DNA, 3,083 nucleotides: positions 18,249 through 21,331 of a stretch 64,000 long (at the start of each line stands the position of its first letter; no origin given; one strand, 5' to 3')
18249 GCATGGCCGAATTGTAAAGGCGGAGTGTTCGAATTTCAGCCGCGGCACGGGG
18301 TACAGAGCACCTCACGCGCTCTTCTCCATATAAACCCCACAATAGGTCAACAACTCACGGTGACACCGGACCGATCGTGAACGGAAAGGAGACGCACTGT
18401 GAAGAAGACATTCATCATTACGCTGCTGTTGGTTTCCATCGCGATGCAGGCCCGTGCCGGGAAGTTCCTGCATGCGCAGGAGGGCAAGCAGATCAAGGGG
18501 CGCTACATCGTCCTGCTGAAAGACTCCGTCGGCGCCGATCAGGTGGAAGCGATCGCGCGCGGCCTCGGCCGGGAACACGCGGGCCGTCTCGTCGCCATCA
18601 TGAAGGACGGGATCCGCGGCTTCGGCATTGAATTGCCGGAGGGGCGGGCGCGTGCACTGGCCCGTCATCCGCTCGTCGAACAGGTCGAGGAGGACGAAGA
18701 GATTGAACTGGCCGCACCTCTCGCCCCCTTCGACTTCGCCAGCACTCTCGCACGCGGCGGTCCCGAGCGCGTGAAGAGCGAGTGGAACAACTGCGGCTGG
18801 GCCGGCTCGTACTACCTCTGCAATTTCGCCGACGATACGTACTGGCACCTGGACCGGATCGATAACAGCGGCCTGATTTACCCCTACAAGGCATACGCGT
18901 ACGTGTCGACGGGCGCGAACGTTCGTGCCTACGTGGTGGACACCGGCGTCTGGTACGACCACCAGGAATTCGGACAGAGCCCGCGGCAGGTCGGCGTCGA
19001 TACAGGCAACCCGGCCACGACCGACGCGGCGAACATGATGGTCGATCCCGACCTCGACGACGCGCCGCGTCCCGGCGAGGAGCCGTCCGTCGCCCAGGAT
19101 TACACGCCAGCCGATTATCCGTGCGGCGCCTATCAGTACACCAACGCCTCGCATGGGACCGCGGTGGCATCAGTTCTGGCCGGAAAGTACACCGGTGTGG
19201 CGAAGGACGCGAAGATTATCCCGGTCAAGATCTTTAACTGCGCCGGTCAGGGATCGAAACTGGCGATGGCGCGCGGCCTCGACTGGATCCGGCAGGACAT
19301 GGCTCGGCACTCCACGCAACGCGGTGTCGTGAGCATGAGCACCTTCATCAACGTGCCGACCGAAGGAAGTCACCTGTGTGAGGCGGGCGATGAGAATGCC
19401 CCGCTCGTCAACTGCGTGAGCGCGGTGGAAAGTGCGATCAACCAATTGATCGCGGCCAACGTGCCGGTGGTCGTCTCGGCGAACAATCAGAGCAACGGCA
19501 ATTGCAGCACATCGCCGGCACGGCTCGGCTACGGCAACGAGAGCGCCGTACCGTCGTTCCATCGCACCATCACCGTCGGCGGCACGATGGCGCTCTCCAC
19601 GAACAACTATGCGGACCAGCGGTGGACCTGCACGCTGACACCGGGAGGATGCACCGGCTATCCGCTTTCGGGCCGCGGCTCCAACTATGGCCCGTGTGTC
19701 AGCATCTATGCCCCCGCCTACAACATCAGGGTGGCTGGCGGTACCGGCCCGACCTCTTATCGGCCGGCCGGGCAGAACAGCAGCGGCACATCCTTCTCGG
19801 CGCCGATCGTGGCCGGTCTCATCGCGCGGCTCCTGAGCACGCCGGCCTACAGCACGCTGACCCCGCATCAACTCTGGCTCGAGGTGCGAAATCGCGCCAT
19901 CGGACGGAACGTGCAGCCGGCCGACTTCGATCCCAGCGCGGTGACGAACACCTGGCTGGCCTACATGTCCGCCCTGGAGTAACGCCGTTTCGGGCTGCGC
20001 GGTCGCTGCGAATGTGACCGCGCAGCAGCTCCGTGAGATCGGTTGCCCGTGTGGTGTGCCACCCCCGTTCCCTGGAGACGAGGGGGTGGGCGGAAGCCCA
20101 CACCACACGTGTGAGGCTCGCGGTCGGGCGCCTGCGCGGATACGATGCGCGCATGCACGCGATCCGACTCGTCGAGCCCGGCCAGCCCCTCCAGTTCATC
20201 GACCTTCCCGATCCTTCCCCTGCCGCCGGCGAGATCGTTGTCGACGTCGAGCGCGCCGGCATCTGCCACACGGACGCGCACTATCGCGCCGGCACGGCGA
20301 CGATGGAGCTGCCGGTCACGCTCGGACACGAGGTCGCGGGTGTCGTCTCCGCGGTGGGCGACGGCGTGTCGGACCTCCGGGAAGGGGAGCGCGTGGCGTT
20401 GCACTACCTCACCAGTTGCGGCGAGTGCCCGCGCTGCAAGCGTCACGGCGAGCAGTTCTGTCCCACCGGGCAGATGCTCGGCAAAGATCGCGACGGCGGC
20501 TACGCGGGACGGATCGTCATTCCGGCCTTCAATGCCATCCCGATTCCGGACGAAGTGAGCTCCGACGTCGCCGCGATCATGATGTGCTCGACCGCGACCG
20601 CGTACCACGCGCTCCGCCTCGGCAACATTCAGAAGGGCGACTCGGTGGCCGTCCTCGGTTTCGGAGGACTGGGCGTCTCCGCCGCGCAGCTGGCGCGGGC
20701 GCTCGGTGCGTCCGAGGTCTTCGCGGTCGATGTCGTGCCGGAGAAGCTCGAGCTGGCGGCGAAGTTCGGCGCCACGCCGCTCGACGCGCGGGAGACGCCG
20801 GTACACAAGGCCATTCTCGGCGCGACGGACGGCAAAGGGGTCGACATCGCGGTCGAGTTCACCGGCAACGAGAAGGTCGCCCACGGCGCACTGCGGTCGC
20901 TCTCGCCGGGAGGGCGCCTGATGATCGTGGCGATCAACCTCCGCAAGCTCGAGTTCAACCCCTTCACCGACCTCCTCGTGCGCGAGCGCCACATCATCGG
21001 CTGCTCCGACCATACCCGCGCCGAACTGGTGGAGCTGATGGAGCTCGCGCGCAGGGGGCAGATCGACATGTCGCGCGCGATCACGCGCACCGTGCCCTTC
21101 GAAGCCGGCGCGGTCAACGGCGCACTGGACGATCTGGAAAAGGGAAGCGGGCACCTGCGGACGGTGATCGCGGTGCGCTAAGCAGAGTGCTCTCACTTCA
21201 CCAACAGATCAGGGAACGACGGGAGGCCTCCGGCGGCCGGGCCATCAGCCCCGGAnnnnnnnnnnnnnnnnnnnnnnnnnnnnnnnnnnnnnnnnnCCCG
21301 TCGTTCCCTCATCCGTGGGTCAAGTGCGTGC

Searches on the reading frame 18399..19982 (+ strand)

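Call 22: search_protein_families(library=pfam, proteins=[window:18399-19982:+], max_evalue=0.001)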
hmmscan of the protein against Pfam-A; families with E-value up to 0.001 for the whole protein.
window:18399-19982:+ (527 aa): 2 families
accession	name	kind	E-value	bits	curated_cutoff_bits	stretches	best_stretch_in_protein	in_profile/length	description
PF00082.27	Peptidase_S8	-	4.6e-21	75.8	21.8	1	179-492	8-265/288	Subtilase family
PF05922.21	Inhibitor_I9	-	0.00052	21.1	21.2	0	59-104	36-81/82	Peptidase inhibitor I9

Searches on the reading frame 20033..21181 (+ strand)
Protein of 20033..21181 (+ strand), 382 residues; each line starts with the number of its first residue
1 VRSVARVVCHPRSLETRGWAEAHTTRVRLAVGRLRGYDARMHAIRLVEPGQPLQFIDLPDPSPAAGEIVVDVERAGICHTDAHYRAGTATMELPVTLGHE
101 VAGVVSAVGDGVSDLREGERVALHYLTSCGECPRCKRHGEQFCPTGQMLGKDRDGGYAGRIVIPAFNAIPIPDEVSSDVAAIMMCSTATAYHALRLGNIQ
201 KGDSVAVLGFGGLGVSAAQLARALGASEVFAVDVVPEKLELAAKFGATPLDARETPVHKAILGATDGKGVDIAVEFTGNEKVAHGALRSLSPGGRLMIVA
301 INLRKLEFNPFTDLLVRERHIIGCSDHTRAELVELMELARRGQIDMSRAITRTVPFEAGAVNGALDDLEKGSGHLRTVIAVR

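Call 22: search_protein_families(library=pfam, proteins=[window:20033-21181:+], max_evalue=0.001)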
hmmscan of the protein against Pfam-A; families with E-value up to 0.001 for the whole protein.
window:20033-21181:+ (382 aa): 4 families
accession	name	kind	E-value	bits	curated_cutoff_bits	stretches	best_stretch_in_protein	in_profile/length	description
PF08240.17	ADH_N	-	1.8e-26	92.8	23.5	1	65-173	2-104/104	Alcohol dehydrogenase GroES-like domain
PF00107.32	ADH_zinc_N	-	2e-24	86.4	31.8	1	212-338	1-126/129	Zinc-binding dehydrogenase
PF16912.11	Glu_dehyd_C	-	6.7e-08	32.7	34.9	1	203-305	32-135/211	Glucose dehydrogenase C-terminus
PF13602.12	ADH_zinc_N_2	-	3.7e-06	28.3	27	1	250-372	7-127/134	Zinc-binding dehydrogenase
